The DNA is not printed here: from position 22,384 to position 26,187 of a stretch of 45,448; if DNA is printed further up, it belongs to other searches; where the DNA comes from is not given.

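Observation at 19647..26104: Two-gene operon encoding giant head-less coiled-coil proteins (1167 aa and 956 aa), wedged between xerD-deoB and ruvB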

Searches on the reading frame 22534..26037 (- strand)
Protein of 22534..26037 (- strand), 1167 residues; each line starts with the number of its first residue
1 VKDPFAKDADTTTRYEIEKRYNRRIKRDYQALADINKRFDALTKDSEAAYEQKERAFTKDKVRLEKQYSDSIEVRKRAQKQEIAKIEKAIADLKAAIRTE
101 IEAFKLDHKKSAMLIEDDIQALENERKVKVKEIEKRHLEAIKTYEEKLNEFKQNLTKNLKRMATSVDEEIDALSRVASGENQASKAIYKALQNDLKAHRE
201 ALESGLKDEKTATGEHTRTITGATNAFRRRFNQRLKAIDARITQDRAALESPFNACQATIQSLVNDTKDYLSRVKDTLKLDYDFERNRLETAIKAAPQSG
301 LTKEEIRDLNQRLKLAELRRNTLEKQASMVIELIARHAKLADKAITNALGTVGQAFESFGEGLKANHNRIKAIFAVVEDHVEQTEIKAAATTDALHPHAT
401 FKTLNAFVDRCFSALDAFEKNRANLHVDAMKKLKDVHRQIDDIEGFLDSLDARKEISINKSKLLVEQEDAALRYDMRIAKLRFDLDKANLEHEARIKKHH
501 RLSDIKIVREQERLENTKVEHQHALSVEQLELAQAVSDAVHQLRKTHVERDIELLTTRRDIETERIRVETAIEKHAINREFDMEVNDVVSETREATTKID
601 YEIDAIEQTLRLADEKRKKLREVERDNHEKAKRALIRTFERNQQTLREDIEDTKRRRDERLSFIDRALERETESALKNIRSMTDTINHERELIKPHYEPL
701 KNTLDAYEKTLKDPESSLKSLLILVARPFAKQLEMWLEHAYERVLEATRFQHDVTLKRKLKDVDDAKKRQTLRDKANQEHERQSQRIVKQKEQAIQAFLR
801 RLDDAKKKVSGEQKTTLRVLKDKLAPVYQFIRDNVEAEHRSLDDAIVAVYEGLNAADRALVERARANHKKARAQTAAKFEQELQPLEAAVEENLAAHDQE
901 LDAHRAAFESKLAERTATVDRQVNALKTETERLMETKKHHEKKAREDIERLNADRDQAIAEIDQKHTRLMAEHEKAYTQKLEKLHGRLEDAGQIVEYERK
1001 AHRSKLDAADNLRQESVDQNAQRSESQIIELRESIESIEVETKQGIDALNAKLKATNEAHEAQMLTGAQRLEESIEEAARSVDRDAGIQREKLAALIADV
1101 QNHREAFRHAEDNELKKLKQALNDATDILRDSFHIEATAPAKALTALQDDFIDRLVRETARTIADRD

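Call 3: search_protein_families(library=pfam, proteins=[window:22534-26037:-], max_evalue=1)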
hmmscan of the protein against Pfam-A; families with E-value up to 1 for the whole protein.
window:22534-26037:- (1167 aa): 0 families

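Call 4: search_protein_families(library=ncbifam, proteins=[window:22534-26037:-], max_evalue=1)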
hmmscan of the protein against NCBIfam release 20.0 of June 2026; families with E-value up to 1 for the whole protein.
window:22534-26037:- (1167 aa): 1 family
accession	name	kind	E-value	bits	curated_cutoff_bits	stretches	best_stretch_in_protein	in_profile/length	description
NF004343.0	PRK05723.1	equivalog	0.063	13.3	204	1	814-849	57-92/151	flavodoxin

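Call 5: search_solved_structures(query=window:22534-26037:-, max_evalue=1)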
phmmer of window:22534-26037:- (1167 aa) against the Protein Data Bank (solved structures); distinct sequences matched with E-value up to 1: 3.
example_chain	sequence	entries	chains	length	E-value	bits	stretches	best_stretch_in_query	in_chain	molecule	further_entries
8grb_C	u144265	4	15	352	0.65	11.6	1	441-528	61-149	Isoform A of Isocitrate dehydrogenase [NAD] subunit beta, mitochondrial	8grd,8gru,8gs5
6kde_B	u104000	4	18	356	0.67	11.6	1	441-528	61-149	Isocitrate dehydrogenase [NAD] subunit beta, mitochondrial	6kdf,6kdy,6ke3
7ce3_D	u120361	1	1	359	0.68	11.5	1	441-528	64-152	Isocitrate dehydrogenase [NAD] subunit beta, mitochondrial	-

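Call 8: find_homologous_proteins(query=window:22534-26037:-)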
Query window:22534-26037:- (1167 aa): 5 proteins with E <= 0.001 among 8000 candidates.
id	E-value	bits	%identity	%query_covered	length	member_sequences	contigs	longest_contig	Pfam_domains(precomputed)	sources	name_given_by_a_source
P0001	0.0e+0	2418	100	100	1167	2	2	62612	-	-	-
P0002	0.0e+0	1822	75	100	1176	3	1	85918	-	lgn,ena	-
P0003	1.2e-111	393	27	99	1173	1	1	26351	-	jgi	jgi:ABC-type phosphate transport system auxiliary subunit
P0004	6.1e-42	162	23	93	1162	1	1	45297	-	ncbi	-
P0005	4.6e-41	159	22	97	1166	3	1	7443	-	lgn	-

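Call 12: search_protein_families(library=padloc, proteins=[window:22534-26037:-], max_evalue=1)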
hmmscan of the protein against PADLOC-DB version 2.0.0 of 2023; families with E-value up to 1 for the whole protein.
window:22534-26037:- (1167 aa): 0 families

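Call 13: search_protein_families(library=phrogs, proteins=[window:22534-26037:-], max_evalue=1)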
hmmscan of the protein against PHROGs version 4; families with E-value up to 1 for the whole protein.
window:22534-26037:- (1167 aa): 1 family
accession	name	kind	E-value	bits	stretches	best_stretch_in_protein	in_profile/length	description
phrog_33783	-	unknown function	0.85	11.5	0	944-973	25-54/69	-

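Call 22: find_homologous_proteins(query=A1)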
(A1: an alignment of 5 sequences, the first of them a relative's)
Query A1 (5 sequences) (1167 aa, profile of the alignment): 5 proteins with E <= 0.001 among 8000 candidates.
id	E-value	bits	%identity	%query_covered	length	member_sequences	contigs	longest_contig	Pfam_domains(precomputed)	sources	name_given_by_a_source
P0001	0.0e+0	1708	100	100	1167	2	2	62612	-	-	-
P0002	0.0e+0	1704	75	100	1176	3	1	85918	-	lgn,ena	-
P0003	0.0e+0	1570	27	99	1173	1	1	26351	-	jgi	jgi:ABC-type phosphate transport system auxiliary subunit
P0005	0.0e+0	1568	22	97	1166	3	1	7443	-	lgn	-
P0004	0.0e+0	1532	23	93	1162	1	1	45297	-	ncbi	-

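Call 55: predict_structure(alignment_id=A1)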
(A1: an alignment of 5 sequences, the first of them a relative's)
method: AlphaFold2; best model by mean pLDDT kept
length: 1167 residues; sequences in the alignment: 5
mean_pLDDT: 72.9   pTM: 0.31
mean pLDDT of the five models: 72.9, 72.1, 70.5, 69.3, 65.7
residues with pLDDT >= 90: 0; 70-90: 849; 50-70: 280; < 50: 38
segments of 3 or more residues with pLDDT < 50: 1-16, 589-591, 593-598, 1133-1139
pLDDT, mean of each block of 10 residues (from residue 1): 30 51 73 75 74 78 82 80 84 80 78 77 75 73 72 69 71 68 65 64 57 61 70 71 74 75 74 76 79 63 68 78 76 76 76 72 69 67 57 53 64 70 74 76 75 77 77 81 85 85 86 86 83 80 78 78 78 71 56 49 56 63 71 74 75 77 77 78 80 80 83 77 80 84 85 77 63 80 85 85 77 66 82 84 83 77 78 77 77 78 75 70 65 63 58 64 70 73 74 72 77 82 83 83 82 79 70 73 76 77 76 73 63 47 57 61 55
secondary structure, 60 per line:
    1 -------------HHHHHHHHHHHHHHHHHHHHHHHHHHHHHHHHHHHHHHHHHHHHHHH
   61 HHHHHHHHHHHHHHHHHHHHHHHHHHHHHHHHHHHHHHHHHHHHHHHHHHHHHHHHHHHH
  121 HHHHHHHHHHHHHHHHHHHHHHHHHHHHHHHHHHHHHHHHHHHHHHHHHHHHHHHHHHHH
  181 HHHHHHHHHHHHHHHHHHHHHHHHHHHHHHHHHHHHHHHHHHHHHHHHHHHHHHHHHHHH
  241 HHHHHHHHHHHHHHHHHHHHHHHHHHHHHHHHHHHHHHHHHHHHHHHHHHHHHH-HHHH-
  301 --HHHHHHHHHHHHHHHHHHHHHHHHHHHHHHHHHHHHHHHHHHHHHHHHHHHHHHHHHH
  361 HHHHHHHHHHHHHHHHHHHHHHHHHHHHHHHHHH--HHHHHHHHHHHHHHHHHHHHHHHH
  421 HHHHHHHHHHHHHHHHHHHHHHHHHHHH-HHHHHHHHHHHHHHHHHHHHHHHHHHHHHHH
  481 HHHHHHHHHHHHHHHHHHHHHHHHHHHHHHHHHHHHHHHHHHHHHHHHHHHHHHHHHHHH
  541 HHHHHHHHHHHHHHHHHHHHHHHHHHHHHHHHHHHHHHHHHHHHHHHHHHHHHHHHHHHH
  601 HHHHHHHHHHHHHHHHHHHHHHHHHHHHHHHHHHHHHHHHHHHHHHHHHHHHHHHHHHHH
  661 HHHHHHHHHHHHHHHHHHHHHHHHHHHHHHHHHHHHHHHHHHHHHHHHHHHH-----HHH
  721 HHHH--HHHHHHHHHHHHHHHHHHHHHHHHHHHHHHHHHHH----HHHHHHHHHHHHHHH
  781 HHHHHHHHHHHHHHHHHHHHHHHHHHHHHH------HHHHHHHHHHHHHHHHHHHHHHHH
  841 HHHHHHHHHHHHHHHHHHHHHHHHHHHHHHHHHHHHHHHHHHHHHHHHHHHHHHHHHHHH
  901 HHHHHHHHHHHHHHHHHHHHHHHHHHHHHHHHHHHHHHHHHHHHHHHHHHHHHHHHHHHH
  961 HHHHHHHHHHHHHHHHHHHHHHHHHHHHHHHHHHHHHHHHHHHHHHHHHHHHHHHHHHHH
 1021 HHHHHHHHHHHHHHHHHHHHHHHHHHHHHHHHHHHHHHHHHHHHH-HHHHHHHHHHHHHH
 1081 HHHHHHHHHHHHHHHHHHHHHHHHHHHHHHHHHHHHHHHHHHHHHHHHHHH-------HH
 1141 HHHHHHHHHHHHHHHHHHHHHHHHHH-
elements in order (helices of 4 or more, strands of 3 or more residues): H14-294 H296-299 H303-394 H397-448 H450-712 H718-724 H727-761 H766-810 H817-1065 H1067-1131 H1139-1166

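Call 58: fold_search(model_id=the predicted structure, library=pdb)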
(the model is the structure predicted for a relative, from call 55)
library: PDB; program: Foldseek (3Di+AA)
matches with E <= 10: 87; with E <= 0.001: 1
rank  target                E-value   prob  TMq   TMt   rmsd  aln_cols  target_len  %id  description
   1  9gm7_A                4.3e-04  0.44  0.06  0.05  73.9      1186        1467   14  MukBEF in a nucleotide-bound state with open neck gate (monomer) (released 2025-03-26)
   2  8i4x_B                1.3e-03  0.92  0.10  0.11  103.5       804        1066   12  Cryo-EM structure of 5-subunit Smc5/6 (released 2024-06-26)
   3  7nyx_A                1.4e-03  0.47  0.07  0.06  83.0      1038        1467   14  Cryo-EM structure of the MukBEF-MatP-DNA monomer (closed conformation) (released 2021-07-07)
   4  6yvu_A                1.5e-03  0.89  0.11  0.11  55.6       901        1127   12  Condensin complex from S.cerevisiae ATP-free apo non-engaged state (released 2020-07-15)
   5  6z9l_A                3.6e-03  0.72  0.09  0.12  117.2       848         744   12  Enterococcal PrgA (released 2020-09-16)
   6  7yqh_B                9.1e-03  0.28  0.06  0.07  114.3       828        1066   13  Cryo-EM structure of 8-subunit Smc5/6 (released 2024-01-31)
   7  7ogt_B                2.6e-02  0.63  0.11  0.16  29.7       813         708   11  Folded elbow of cohesin (released 2021-07-28)
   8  6yvu_B                2.7e-02  0.21  0.08  0.08  69.7       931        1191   13  Condensin complex from S.cerevisiae ATP-free apo non-engaged state (released 2020-07-15)
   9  7qcd_B                2.7e-02  0.16  0.06  0.07  116.6       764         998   14  CryoEM structure of the Smc5/6-holocomplex (composite structure) (released 2022-09-21)
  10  9qe0_A                2.7e-02  0.16  0.07  0.06  67.8       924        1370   11  Neobacillus vireti Wadjet-II JetABC dimer (released 2025-06-25)
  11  9qe0_B                3.1e-02  0.20  0.07  0.06  61.7       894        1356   12  Neobacillus vireti Wadjet-II JetABC dimer (released 2025-06-25)
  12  7ogt_A                1.2e-01  0.28  0.10  0.15  27.8       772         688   11  Folded elbow of cohesin (released 2021-07-28)
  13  9gm6_B                1.5e-01  0.13  0.07  0.07  49.3       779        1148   13  MukBEF in a nucleotide-bound state with open neck gate (heads core) (released 2025-03-26)
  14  8i4x_A                3.2e-01  0.20  0.12  0.12  104.7       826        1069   12  Cryo-EM structure of 5-subunit Smc5/6 (released 2024-06-26)
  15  8glv_Kg               4.8e-01  0.08  0.06  0.03  52.2       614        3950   13  96-nm repeat unit of doublet microtubules from Chlamydomonas reinhardtii flagella (released 2023-05-31)
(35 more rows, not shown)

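Call 76: search_solved_structures(query=A1, max_evalue=1)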
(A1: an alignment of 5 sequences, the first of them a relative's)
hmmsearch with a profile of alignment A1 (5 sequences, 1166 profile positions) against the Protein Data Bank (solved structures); distinct sequences matched with E-value up to 1: 19.
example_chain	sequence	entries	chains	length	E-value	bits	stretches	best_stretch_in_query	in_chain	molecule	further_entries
6pts_A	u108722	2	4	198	0.00079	20.6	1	814-985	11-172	Apolipoprotein A-I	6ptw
4v6m_A0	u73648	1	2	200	0.0008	20.5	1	814-985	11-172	Apolipoprotein A-I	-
7kjr_C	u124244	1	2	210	0.001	20.2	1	815-985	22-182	Apolipoprotein A-I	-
8eqs_C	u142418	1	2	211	0.001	20.2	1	815-985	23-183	Apolipoprotein A-I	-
2msc_A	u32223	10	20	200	0.0012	19.9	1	814-985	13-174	Apolipoprotein A-I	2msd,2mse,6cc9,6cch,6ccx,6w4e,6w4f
1av1_A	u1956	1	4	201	0.0013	19.8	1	814-985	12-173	APOLIPOPROTEIN A-I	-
3k2s_A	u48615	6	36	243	0.0022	19.1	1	814-985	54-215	Apolipoprotein A-I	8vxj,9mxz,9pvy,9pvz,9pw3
6clz_B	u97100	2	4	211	0.005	17.9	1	764-921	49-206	Apolipoprotein A-I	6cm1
3s84_A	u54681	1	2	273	0.008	17.2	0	920-1083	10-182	Apolipoprotein A-IV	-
2n5e_A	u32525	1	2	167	0.011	16.8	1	816-974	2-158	Apolipoprotein A-I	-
3r2p_A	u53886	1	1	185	0.019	15.9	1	815-937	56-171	Apolipoprotein A-I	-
5zvk_A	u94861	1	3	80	0.095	13.7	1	152-214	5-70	Human Coronavirus MERS HR1 motif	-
1ls4_A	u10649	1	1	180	0.1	13.5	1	187-278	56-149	Apolipophorin-III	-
1aep_A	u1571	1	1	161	0.11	13.4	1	189-281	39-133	APOLIPOPHORIN III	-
4njl_A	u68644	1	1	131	0.14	13.1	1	152-214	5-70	S protein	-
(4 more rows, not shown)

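Call 77: search_solved_structures(query=A1, max_evalue=0.01, show_alignments=2)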
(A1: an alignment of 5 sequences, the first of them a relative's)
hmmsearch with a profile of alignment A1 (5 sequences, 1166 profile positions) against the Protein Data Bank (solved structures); distinct sequences matched with E-value up to 0.01: 9.
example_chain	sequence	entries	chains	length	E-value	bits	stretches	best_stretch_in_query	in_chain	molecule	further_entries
6pts_A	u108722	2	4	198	0.00079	20.6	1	814-985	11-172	Apolipoprotein A-I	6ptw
4v6m_A0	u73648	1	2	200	0.0008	20.5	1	814-985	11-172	Apolipoprotein A-I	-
7kjr_C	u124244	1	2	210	0.001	20.2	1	815-985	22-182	Apolipoprotein A-I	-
8eqs_C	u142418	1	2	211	0.001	20.2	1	815-985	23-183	Apolipoprotein A-I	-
2msc_A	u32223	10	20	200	0.0012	19.9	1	814-985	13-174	Apolipoprotein A-I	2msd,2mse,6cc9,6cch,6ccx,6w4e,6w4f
1av1_A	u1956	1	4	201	0.0013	19.8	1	814-985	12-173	APOLIPOPROTEIN A-I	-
3k2s_A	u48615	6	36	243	0.0022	19.1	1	814-985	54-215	Apolipoprotein A-I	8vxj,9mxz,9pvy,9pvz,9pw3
6clz_B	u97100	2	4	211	0.005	17.9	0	764-921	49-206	Apolipoprotein A-I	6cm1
3s84_A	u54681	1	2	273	0.008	17.2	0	920-1083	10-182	Apolipoprotein A-IV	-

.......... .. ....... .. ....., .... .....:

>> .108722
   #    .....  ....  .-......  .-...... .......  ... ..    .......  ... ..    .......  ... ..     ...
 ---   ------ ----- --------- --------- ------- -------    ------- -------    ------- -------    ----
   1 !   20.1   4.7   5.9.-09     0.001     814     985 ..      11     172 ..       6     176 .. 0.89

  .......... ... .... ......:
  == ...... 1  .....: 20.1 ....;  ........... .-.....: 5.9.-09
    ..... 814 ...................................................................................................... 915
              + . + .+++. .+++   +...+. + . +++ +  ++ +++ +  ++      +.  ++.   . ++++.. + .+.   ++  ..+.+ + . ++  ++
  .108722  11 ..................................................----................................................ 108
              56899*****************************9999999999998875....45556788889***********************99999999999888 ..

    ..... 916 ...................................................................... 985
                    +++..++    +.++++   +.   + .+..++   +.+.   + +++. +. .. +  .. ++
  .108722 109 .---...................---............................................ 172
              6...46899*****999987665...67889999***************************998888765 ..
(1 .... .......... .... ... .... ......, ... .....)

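Call 83: search_protein_families(library=pfam, alignment_id=A1, max_evalue=0.1)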
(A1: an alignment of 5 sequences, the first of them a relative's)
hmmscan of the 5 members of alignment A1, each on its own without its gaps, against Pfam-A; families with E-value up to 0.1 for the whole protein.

A. member 1, P0001 (1167 aa): 0 families

B. families by the number of members that match (of 5 scanned): 4 families
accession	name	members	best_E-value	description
PF01442.23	Apolipoprotein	2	0.0012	Apolipoprotein A1/A4/E domain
PF20667.3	Sec10_N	1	0.0028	Exocyst complex component Sec10, N-terminal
PF04513.17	Baculo_PEP_C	1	0.0039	Baculovirus polyhedron envelope protein, PEP, C terminus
PF18152.6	DAHP_snth_FXD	1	0.0067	DAHP synthase ferredoxin-like domain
